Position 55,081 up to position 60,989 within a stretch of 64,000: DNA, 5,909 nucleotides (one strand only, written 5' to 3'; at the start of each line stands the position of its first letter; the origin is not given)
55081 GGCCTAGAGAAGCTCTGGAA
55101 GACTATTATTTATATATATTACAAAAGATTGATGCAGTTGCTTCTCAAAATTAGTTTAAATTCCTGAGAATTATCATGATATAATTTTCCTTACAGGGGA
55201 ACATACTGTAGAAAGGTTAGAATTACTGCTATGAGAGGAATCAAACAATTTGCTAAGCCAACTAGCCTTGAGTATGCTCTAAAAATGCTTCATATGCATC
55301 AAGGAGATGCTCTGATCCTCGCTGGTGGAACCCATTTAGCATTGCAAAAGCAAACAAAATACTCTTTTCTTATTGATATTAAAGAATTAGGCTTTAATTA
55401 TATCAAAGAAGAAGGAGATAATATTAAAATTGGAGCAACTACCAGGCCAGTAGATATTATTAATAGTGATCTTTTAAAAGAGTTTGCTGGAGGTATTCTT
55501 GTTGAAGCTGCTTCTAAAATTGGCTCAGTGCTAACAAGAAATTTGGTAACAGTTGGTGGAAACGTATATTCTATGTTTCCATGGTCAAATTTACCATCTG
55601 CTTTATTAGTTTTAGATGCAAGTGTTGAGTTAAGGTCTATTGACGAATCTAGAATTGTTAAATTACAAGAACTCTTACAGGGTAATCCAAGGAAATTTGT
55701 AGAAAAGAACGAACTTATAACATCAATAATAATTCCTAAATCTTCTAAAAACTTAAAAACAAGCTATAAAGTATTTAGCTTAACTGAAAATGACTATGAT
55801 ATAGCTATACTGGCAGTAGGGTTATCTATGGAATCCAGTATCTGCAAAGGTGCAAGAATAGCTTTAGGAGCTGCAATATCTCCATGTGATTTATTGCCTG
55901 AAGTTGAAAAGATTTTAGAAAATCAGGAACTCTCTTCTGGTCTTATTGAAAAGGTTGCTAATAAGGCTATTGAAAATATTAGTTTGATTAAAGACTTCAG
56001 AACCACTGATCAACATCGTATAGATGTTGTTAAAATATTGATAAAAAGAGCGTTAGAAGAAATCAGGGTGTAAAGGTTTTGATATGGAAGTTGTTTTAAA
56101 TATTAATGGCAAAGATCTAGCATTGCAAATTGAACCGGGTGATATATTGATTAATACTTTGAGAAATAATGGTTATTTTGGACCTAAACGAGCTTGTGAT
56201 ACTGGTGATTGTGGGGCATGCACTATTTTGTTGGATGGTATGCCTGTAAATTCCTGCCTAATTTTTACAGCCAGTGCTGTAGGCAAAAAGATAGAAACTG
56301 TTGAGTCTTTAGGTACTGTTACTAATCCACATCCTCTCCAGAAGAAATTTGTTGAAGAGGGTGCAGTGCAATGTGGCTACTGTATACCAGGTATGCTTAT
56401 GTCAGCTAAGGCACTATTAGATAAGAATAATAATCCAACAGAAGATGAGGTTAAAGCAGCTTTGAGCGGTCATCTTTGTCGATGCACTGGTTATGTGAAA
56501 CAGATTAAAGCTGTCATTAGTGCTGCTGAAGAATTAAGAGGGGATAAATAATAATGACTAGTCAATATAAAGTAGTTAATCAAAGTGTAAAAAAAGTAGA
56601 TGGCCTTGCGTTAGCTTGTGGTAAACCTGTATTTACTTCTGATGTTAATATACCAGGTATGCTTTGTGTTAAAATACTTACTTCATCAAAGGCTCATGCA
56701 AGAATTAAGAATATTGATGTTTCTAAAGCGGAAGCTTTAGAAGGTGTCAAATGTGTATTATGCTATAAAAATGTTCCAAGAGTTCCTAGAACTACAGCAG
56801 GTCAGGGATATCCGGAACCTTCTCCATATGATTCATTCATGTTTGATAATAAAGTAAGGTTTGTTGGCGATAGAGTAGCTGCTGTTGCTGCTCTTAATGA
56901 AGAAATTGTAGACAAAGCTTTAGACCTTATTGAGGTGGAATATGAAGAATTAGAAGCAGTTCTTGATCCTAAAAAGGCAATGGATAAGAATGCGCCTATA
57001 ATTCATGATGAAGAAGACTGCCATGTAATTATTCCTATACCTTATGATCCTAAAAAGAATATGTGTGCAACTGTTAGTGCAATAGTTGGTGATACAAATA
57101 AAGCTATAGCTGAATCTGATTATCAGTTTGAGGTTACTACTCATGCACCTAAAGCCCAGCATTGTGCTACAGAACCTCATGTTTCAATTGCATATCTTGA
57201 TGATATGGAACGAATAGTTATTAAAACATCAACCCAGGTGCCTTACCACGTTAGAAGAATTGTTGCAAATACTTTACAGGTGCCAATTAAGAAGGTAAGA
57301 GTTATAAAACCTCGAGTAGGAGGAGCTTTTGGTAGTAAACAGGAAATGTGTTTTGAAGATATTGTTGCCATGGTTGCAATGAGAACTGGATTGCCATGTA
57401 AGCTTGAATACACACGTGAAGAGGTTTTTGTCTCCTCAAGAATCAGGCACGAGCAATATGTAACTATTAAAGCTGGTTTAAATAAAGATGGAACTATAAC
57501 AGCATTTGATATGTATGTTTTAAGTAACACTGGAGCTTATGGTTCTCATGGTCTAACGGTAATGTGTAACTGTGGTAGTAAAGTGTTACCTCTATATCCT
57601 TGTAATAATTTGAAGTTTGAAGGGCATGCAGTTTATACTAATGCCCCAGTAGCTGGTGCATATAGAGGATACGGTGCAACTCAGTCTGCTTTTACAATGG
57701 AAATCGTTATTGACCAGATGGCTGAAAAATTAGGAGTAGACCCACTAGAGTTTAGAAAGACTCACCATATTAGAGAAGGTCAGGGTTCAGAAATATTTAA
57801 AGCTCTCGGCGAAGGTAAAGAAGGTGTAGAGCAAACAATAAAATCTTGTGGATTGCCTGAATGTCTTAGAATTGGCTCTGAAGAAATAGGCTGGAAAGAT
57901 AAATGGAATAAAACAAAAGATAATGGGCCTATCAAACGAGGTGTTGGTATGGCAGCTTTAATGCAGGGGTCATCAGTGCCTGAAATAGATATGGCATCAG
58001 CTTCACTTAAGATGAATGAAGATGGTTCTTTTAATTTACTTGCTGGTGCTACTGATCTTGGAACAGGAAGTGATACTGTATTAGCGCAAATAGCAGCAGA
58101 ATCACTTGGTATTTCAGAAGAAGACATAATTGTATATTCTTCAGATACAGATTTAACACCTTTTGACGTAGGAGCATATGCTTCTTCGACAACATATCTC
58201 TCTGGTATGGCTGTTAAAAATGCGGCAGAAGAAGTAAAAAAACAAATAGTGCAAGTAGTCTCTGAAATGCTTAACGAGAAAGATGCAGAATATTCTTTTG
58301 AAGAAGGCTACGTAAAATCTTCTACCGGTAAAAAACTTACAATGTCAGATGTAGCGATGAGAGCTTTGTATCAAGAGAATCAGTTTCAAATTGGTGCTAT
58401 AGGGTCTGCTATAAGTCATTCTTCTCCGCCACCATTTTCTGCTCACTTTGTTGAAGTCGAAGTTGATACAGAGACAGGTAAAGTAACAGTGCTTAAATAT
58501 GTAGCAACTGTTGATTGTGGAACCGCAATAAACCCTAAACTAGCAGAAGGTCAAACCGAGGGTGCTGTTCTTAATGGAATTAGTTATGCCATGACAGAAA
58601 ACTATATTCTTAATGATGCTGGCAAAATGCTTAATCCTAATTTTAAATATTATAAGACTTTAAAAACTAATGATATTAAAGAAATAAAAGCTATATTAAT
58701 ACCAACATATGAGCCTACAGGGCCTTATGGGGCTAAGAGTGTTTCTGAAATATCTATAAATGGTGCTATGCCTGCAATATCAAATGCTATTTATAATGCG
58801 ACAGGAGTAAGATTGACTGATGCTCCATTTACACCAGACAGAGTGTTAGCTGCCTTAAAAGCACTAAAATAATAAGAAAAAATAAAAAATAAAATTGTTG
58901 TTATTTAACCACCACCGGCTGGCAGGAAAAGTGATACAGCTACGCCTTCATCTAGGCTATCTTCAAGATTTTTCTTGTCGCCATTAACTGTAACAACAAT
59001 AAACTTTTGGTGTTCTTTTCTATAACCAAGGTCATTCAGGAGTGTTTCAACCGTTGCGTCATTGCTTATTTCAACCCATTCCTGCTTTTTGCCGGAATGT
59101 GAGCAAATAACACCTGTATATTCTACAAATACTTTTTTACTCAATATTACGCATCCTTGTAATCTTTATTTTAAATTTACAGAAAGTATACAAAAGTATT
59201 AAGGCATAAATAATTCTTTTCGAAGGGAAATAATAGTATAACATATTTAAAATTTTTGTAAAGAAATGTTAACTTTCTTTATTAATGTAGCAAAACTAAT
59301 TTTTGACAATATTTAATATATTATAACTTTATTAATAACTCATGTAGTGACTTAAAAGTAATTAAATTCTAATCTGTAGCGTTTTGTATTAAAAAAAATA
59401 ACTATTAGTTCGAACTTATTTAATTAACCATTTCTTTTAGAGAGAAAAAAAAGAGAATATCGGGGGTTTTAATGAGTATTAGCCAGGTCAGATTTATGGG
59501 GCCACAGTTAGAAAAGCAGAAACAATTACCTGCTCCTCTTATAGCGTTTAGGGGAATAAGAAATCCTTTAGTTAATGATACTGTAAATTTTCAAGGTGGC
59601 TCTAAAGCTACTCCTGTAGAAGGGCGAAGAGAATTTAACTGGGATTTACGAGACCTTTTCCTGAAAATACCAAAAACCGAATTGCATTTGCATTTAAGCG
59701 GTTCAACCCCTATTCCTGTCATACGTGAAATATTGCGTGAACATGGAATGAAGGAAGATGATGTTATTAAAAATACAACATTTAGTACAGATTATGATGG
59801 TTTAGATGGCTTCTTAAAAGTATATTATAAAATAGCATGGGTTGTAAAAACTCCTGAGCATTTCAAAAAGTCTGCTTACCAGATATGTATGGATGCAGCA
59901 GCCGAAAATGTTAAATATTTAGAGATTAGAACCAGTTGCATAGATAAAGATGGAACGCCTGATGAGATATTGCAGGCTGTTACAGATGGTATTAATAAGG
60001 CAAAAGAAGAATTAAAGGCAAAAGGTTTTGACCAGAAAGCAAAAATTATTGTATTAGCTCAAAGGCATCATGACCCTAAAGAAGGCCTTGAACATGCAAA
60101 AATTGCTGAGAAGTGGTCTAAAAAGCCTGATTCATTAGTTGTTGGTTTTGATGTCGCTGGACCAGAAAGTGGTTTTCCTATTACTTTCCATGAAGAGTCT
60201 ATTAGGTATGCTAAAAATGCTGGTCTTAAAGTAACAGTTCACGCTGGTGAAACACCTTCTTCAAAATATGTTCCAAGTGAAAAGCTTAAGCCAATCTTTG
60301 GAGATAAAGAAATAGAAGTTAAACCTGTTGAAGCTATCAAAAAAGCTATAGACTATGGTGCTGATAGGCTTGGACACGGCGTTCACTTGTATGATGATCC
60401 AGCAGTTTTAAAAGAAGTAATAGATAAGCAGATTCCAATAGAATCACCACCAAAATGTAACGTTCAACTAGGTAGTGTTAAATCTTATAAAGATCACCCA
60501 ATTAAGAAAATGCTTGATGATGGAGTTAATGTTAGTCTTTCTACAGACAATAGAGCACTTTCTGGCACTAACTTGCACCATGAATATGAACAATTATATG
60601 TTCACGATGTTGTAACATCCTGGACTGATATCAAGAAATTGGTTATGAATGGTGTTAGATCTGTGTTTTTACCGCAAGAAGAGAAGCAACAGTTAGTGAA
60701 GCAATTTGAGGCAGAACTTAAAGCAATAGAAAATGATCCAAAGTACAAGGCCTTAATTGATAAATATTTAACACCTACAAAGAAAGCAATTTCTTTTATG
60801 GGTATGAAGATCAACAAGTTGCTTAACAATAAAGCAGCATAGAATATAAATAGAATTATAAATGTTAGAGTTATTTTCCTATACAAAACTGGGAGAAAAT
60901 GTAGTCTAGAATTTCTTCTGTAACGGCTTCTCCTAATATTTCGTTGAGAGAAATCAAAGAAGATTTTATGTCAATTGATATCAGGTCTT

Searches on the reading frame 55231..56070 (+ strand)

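Call 38: search_protein_families(library=pfam, proteins=[window:55231-56070:+], max_evalue=0.00001)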
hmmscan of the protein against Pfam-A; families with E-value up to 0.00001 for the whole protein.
window:55231-56070:+ (280 aa): 2 families
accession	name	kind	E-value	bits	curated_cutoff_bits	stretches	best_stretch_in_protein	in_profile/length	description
PF00941.27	FAD_binding_5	-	2.6e-33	115.7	27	1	7-170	5-169/170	FAD binding domain in molybdopterin dehydrogenase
PF03450.22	CO_deh_flav_C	-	5.6e-12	46.1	25.5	1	178-277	2-101/102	CO dehydrogenase flavoprotein C-terminal domain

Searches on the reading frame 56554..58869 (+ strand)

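Call 38: search_protein_families(library=pfam, proteins=[window:56554-58869:+], max_evalue=0.00001)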
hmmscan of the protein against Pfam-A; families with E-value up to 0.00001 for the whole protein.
window:56554-58869:+ (772 aa): 3 families
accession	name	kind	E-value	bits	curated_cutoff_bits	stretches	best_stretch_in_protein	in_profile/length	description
PF20256.3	MoCoBD_2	-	8.9e-75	252.2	27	1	443-708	4-282/283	Molybdopterin cofactor-binding domain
PF02738.23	MoCoBD_1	-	1.9e-74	250.3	27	1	168-402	7-241/244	Molybdopterin cofactor-binding domain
PF01315.27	Ald_Xan_dh_C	-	1.2e-27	96.9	31.3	1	23-134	2-110/110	Aldehyde oxidase and xanthine dehydrogenase, a/b hammerhead domain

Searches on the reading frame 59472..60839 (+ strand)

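Call 38: search_protein_families(library=pfam, proteins=[window:59472-60839:+], max_evalue=0.00001)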
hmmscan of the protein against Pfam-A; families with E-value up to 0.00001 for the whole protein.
window:59472-60839:+ (456 aa): 1 family
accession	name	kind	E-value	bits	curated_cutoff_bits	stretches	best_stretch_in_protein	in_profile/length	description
PF00962.28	A_deaminase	-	4.4e-59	200.7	27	2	282-411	197-326/330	Adenosine deaminase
